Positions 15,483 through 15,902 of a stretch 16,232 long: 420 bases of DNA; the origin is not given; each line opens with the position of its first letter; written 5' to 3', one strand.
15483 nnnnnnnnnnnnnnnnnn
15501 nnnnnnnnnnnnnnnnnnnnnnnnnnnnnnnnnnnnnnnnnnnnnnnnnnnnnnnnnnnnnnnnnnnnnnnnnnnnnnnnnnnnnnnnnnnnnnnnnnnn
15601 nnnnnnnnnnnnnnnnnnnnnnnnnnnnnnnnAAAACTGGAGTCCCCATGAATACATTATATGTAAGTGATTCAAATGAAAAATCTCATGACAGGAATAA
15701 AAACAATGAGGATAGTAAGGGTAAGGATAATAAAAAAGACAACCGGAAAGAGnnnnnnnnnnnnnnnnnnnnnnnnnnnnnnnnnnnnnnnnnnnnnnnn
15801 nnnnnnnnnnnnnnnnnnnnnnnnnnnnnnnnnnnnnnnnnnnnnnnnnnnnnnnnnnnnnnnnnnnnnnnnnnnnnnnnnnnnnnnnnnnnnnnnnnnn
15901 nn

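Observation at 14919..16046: No lysis cassette after Q: about 0.7 kb AT-rich region with small charged ORFs ending in a strong terminator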

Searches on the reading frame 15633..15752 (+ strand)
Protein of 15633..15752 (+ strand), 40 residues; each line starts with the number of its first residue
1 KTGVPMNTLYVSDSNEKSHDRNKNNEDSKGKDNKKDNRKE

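Call 24: search_protein_families(library=pfam, proteins=[window:15648-15752:+], max_evalue=1)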
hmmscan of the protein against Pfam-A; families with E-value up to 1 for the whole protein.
seq(35 aa): 0 families

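Call 25: search_protein_families(library=phrogs, proteins=[window:15648-15752:+], max_evalue=1)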
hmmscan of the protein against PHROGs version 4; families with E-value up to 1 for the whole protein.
seq(35 aa): 1 family
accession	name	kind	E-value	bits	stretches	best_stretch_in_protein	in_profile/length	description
phrog_31206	-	unknown function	0.36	11.4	1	12-26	28-42/44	-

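Call 71: search_protein_families(library=padloc, proteins=[window:15648-15752:+], max_evalue=1)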
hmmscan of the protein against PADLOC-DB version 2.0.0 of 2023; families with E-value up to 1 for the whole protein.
seq(35 aa): 0 families

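Call 72: search_protein_families(library=ncbifam, proteins=[window:15648-15752:+], max_evalue=1)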
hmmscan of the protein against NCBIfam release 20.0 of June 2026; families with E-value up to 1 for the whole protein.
seq(35 aa): 0 families

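Call 78: find_homologous_proteins(query=window:15633-15752:+, max_evalue=10)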
Query seq(40 aa) (40 aa): 6 proteins with E <= 10 among 6 candidates.
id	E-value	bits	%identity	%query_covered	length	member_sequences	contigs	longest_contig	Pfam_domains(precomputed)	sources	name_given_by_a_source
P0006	1.0e-11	61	97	88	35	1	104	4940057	-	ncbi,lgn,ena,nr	ncbi:hypothetical protein C3985_01996 [Escherichia coli]|nr:hypothetical protein GC118_00189 [Escher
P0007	1.3e-11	60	97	88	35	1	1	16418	-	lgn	-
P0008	1.9e-11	60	97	88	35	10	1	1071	-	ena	-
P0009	2.1e-11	60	97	88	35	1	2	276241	-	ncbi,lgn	-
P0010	2.9e-11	59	97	88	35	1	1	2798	-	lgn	-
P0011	6.6e-10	55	100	75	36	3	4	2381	-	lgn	-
